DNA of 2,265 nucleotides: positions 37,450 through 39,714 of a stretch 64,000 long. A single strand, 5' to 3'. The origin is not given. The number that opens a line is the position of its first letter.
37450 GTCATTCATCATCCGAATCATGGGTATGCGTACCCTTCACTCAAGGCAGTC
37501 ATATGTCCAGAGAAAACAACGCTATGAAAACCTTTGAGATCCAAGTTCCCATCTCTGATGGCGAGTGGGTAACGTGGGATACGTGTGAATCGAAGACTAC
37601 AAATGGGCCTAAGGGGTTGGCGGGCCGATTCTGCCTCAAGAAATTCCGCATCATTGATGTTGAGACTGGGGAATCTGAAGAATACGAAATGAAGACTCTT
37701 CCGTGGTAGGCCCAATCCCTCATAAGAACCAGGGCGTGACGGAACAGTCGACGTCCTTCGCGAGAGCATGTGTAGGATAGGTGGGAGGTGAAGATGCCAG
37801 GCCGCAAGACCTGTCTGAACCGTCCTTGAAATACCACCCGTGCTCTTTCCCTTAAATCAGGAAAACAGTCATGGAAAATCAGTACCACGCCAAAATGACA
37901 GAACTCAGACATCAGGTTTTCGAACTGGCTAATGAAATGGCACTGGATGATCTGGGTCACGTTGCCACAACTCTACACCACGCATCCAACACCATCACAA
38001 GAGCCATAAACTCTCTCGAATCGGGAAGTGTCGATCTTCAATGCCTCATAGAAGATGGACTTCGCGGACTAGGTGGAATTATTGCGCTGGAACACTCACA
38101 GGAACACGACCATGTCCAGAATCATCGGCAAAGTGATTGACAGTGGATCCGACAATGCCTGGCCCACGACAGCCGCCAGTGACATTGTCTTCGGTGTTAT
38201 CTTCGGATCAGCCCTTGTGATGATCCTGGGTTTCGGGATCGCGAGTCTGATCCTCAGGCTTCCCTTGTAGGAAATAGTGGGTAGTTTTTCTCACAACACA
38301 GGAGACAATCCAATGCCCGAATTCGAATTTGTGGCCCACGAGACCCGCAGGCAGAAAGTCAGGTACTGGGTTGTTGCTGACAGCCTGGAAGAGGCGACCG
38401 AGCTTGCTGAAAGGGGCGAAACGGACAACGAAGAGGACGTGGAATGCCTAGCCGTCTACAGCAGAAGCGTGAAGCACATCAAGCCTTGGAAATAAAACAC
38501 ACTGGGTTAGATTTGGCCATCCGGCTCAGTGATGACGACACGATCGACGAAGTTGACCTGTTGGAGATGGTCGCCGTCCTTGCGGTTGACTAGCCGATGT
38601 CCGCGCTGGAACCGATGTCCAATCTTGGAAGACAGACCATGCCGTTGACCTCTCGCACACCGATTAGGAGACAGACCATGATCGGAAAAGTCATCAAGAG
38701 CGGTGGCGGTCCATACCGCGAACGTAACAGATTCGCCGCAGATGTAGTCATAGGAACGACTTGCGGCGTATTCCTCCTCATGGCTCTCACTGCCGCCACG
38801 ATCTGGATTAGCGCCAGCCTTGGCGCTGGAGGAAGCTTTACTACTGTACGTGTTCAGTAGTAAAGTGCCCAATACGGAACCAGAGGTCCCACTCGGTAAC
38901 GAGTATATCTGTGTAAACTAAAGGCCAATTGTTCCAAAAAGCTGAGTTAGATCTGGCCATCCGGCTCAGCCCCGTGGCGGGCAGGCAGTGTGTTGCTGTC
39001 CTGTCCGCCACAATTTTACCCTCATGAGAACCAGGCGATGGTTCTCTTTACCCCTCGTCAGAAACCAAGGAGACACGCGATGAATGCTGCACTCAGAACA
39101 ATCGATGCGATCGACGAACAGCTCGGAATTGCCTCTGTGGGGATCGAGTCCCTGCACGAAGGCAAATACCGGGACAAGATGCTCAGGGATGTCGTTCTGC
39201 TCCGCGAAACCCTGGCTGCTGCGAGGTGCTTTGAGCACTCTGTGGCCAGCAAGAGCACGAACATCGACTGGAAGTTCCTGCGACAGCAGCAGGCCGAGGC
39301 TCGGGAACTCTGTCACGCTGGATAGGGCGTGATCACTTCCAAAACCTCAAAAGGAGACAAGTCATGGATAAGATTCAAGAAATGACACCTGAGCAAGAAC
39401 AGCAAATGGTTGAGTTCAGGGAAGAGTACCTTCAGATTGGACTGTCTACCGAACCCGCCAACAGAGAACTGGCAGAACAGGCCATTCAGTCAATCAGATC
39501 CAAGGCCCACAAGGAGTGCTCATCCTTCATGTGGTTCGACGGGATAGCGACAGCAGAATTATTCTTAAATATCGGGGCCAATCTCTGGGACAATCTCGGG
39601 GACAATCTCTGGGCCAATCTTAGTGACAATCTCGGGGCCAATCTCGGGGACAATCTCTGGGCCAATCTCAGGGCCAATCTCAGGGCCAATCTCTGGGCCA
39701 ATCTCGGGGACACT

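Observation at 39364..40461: Protein with about 22 tandem tetrapeptide repeats ([A/D]-N-L-[W/G/R/S]) encoded by a 12-bp DNA tandem array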

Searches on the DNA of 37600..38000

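Call 120: search_rna_families(source=window, start=37600, end=38000, threshold=evalue, max_evalue=0.01, show_alignments=2)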
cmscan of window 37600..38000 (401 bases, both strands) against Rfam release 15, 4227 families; matches with E-value up to 0.01: 1.
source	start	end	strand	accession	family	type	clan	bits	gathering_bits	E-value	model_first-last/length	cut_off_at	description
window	37763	37846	+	RF02541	LSU_rRNA_bacteria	Gene; rRNA;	CL00112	51.5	50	1.2e-14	2129-2212/2925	no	Bacterial large subunit ribosomal RNA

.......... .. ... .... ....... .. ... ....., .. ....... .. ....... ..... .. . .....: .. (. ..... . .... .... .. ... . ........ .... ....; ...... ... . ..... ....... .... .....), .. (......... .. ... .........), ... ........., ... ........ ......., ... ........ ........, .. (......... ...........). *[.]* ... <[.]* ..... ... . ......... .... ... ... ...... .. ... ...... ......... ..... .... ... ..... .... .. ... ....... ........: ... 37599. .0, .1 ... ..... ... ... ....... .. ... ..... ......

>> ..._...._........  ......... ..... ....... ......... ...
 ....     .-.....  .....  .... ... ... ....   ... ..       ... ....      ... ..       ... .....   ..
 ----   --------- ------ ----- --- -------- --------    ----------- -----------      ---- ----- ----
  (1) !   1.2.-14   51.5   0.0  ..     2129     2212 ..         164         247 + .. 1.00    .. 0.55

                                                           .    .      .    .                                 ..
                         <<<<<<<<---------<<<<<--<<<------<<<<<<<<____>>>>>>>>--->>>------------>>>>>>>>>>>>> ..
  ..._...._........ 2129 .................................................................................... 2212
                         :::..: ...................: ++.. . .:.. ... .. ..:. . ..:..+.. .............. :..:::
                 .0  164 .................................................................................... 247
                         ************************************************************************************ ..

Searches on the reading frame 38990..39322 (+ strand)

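Call 14: search_protein_families(library=phrogs, proteins=[window:38990-39322:+], max_evalue=0.001)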
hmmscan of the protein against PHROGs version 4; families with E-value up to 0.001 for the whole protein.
window:38990-39322:+ (111 aa): 0 families

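Call 47: search_protein_families(library=pfam, proteins=[window:38990-39322:+], max_evalue=1)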
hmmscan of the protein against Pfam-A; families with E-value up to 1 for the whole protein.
window:38990-39322:+ (111 aa): 1 family
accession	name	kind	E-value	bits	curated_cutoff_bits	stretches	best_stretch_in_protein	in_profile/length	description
PF07791.16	Imm11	-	0.085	12.6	22.1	1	35-98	113-177/194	Immunity protein family (Imm11)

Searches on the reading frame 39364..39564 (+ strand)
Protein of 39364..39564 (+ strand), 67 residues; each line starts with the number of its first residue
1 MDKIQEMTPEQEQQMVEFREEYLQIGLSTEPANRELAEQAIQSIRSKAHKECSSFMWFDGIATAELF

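Call 103: search_protein_families(library=padloc, proteins=[window:39364-39564:+], max_evalue=0.01)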
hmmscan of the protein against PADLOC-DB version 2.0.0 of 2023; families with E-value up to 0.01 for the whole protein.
window:39364-39564:+ (67 aa): 0 families
